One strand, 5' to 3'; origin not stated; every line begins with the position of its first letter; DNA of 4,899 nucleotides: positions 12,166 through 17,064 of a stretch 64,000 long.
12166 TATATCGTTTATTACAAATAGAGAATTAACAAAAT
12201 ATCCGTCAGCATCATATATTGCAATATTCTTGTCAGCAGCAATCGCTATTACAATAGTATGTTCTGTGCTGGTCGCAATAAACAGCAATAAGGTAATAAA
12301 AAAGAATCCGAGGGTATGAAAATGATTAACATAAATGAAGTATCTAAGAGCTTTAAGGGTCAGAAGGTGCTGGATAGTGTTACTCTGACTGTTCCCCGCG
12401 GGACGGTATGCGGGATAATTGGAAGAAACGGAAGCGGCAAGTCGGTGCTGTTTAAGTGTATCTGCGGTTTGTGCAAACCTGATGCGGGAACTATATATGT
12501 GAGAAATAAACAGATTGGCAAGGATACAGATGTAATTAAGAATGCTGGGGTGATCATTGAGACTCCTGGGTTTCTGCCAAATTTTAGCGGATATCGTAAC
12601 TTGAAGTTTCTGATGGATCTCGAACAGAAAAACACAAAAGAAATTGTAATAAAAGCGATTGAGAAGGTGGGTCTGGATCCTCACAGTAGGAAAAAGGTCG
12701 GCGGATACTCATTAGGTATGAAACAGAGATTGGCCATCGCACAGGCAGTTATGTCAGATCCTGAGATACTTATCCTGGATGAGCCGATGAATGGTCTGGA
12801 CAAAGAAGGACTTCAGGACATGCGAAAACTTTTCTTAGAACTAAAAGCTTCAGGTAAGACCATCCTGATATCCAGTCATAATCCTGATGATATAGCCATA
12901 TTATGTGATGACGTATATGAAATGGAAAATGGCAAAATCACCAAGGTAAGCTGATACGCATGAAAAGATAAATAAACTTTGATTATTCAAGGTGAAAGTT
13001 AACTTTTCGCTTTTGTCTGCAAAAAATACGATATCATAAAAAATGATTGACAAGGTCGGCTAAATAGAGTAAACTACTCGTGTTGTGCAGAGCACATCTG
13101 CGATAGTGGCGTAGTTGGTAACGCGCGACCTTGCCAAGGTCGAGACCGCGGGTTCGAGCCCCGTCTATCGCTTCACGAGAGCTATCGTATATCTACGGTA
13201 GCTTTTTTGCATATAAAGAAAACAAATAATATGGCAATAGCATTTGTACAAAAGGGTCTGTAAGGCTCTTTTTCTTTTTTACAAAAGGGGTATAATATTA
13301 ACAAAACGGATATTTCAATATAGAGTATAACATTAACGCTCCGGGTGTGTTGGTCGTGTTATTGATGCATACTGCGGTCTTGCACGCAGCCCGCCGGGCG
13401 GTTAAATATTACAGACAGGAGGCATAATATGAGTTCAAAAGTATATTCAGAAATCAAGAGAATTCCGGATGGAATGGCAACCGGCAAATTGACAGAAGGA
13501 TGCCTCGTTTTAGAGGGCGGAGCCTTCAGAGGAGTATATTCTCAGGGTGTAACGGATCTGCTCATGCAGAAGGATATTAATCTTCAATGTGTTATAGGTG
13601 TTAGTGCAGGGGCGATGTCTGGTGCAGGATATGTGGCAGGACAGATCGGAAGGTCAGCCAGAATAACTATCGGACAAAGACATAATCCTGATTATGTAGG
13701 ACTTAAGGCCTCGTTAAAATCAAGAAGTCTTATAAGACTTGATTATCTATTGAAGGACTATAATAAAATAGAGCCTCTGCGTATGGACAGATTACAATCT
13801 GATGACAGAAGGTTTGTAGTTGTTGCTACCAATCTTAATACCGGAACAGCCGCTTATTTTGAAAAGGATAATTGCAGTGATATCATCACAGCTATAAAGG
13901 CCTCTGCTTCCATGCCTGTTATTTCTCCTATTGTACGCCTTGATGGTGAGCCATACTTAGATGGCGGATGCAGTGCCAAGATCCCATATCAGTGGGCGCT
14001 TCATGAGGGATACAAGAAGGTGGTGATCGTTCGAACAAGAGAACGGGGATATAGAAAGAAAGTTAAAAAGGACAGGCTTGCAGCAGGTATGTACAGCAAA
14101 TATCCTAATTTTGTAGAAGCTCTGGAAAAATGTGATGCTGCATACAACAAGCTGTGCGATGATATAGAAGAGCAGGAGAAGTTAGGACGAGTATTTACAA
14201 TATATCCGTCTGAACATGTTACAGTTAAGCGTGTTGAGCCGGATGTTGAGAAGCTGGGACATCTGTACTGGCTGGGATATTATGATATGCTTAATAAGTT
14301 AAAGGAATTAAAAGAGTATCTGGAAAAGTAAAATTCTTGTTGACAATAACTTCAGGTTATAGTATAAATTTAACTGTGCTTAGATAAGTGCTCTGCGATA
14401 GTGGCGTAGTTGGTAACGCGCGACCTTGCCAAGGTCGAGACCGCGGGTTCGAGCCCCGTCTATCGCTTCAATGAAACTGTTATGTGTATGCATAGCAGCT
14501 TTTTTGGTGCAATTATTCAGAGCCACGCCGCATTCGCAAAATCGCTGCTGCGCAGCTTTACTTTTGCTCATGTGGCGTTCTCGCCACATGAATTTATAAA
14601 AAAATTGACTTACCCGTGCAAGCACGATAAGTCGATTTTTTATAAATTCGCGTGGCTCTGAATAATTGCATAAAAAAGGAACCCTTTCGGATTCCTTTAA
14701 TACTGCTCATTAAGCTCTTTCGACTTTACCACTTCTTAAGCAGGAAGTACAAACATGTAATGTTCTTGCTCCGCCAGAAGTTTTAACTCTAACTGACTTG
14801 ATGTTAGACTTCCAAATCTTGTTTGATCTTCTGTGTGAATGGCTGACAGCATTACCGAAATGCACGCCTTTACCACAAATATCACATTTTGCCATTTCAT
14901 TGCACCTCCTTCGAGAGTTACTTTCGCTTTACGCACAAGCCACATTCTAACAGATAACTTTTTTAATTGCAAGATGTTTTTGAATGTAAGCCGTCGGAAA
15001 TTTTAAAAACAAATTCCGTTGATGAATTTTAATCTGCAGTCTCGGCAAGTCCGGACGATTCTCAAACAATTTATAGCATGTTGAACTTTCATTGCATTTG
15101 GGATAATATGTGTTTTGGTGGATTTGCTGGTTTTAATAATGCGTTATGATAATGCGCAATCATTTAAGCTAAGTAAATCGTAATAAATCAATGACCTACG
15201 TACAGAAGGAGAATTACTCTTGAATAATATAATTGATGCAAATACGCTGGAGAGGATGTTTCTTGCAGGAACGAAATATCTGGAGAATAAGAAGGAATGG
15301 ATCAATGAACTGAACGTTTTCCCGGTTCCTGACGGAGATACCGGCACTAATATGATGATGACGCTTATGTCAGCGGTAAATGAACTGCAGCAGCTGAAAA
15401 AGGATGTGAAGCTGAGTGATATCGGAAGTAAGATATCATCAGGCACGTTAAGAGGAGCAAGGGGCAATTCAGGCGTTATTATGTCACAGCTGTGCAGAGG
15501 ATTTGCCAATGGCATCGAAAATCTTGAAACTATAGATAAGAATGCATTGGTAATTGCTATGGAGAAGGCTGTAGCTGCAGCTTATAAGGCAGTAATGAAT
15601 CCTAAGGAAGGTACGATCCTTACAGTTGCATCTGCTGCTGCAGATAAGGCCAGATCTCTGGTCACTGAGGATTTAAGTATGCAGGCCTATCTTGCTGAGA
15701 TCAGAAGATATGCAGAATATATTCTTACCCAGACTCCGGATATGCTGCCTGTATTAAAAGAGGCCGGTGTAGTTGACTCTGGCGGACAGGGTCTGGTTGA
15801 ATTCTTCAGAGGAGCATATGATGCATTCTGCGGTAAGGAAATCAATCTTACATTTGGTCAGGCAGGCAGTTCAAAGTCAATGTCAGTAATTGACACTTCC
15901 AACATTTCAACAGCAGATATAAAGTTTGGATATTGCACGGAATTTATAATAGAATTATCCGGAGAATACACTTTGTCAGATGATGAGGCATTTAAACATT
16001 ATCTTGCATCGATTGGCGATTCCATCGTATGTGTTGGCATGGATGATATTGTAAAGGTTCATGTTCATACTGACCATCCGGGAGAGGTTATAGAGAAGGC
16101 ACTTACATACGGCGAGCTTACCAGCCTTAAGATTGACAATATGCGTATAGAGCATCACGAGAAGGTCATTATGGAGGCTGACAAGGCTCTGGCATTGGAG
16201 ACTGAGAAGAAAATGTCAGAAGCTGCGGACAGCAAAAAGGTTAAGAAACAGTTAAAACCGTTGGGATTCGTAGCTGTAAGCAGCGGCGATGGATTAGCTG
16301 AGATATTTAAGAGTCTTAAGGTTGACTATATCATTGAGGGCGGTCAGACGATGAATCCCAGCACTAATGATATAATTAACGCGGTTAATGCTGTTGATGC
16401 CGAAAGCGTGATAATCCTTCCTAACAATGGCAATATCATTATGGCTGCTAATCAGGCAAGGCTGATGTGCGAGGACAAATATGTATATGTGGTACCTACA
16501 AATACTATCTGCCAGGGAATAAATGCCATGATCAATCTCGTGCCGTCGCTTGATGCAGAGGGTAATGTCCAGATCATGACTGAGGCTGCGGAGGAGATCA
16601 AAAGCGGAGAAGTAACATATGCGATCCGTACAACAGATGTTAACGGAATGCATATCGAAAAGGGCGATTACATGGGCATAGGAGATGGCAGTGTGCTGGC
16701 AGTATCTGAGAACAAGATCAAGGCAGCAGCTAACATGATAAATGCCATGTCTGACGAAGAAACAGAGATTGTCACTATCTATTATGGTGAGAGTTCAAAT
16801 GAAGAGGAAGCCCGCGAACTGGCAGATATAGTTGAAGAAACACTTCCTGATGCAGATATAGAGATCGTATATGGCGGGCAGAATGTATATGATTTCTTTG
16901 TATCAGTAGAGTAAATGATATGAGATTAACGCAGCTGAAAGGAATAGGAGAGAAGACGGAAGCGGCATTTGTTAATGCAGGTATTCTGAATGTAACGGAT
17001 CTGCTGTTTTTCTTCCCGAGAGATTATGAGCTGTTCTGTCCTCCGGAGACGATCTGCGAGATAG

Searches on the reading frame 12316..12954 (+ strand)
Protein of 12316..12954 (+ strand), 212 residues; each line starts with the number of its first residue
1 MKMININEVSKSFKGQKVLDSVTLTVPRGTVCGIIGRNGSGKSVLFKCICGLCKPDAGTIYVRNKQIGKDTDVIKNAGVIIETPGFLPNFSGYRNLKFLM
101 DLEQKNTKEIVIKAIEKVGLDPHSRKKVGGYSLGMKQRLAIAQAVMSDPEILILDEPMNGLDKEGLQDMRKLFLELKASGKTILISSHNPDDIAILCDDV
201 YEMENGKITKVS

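Call 18: search_protein_families(library=pfam, proteins=[window:12316-12954:+], max_evalue=0.001)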
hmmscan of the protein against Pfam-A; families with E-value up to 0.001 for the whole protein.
window:12316-12954:+ (212 aa): 2 families
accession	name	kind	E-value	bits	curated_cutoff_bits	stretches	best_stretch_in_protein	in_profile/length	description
PF00005.33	ABC_tran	-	4.2e-31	108.8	25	1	19-159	1-137/137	ABC transporter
PF13304.12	AAA_21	-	5.6e-10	40.2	27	1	33-106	3-69/304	AAA domain, putative AbiEii toxin, Type IV TA system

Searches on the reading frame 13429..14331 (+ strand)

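Call 18: search_protein_families(library=pfam, proteins=[window:13429-14331:+], max_evalue=0.001)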
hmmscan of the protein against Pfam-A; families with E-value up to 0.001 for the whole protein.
window:13429-14331:+ (300 aa): 2 families
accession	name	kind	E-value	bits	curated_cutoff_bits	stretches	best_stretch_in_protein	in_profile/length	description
PF19890.4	DUF6363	-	1.2e-20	73.5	26.4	1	225-299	1-75/75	Domain of unknown function (DUF6363)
PF01734.28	Patatin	-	3.2e-19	70.3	27.7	1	26-187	1-187/191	Patatin-like phospholipase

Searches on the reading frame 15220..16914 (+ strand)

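Call 18: search_protein_families(library=pfam, proteins=[window:15220-16914:+], max_evalue=0.001)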
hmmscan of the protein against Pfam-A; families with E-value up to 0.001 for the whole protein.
window:15220-16914:+ (564 aa): 3 families
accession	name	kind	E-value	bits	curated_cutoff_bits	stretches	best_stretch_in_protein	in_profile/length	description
PF13684.11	FakA-like_C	-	1.7e-79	266.7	23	1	349-564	1-216/216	Fatty acid kinase subunit A-like, C-terminal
PF02734.22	Dak2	-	2.7e-39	135.3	27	1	35-200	1-173/174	DAK2 domain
PF21645.3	FakA-like_M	-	3.4e-30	104.1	24.9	1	235-314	1-79/80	Fatty acid kinase subunit A-like, middle domain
